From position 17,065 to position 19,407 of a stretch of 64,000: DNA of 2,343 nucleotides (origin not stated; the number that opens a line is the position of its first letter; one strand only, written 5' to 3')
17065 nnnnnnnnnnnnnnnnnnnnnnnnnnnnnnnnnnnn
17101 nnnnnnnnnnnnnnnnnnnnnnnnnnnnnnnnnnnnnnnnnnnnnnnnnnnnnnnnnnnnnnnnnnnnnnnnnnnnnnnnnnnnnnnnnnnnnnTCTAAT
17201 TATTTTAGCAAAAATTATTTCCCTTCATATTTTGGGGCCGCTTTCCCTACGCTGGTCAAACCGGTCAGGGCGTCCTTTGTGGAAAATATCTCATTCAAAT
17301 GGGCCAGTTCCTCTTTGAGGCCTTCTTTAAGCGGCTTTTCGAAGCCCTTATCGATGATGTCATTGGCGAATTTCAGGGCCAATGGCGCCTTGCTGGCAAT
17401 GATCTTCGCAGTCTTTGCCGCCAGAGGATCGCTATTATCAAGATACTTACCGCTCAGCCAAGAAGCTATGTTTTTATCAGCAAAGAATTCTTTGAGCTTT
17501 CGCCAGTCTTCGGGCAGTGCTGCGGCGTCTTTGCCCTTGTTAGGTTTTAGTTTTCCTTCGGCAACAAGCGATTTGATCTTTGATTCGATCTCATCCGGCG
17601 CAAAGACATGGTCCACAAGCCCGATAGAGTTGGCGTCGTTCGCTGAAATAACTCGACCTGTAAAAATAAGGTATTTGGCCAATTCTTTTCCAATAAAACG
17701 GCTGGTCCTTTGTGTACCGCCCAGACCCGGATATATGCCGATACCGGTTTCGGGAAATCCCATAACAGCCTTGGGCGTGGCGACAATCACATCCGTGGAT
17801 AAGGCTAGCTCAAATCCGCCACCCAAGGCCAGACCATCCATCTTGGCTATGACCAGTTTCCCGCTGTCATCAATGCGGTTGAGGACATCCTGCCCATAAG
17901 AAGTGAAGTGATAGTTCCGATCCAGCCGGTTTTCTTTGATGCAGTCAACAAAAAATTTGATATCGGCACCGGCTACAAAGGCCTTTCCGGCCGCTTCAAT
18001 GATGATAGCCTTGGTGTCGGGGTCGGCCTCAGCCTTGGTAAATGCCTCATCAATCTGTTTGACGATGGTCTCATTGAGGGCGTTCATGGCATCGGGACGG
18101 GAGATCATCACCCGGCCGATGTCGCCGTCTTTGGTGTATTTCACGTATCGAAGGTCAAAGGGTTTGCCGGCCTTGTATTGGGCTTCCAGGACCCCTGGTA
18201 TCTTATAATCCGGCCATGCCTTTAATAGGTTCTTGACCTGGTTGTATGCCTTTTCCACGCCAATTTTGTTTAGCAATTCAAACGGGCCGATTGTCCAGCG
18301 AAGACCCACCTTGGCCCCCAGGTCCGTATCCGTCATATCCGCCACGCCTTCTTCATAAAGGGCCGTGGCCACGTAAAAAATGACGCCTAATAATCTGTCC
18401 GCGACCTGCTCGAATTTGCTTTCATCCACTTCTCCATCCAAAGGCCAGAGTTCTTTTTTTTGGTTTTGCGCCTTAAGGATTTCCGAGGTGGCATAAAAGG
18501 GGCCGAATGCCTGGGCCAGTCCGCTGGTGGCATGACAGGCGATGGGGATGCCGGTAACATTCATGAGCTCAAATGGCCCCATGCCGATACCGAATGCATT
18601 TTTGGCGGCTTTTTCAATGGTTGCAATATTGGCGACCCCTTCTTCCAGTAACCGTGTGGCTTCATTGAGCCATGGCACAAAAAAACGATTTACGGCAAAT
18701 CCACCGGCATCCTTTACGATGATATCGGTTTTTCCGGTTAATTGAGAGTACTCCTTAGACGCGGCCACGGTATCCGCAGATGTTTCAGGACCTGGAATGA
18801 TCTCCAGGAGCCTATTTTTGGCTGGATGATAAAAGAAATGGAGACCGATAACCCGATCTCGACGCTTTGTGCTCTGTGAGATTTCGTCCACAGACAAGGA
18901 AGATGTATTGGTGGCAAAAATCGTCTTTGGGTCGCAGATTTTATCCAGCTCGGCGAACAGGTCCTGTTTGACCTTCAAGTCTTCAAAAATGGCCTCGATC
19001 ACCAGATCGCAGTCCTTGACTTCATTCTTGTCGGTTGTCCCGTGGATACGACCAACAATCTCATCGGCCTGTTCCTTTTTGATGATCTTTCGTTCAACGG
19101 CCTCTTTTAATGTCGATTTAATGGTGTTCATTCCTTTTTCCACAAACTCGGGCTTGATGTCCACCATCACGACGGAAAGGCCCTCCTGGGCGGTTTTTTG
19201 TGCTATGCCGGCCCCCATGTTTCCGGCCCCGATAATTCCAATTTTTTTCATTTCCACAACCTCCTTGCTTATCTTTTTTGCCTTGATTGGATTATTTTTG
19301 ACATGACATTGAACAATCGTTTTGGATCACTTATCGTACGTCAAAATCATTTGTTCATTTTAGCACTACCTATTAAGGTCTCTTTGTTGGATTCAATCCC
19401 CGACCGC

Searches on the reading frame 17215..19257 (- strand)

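Call 6: search_protein_families(library=pfam, proteins=[window:17215-19257:-], max_evalue=0.001)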
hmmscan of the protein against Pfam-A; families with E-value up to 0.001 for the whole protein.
window:17215-19257:- (680 aa): 7 families
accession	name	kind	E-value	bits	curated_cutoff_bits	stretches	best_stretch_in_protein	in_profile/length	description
PF02737.24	3HCDH_N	-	1.9e-61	207.5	22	1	5-183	1-179/180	3-hydroxyacyl-CoA dehydrogenase, NAD binding domain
PF00378.25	ECH_1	-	5.7e-47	160.6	27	1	379-567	5-189/251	Enoyl-CoA hydratase/isomerase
PF16113.10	ECH_2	-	4e-46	158.5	27.2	1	381-669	2-307/335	Enoyl-CoA hydratase/isomerase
PF00725.27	3HCDH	-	3.1e-26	92.2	22.1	2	186-266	1-82/97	3-hydroxyacyl-CoA dehydrogenase, C-terminal domain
PF03721.20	UDPG_MGDP_dh_N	-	8e-06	26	27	1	4-87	1-81/187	UDP-glucose/GDP-mannose dehydrogenase family, NAD binding domain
PF03446.21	NAD_binding_2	-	1.2e-05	25.8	21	1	5-56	1-43/161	NAD binding domain of 6-phosphogluconate dehydrogenase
PF03807.23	F420_oxidored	-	1.3e-05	26.1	21.6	1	5-54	1-57/94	NADP oxidoreductase coenzyme F420-dependent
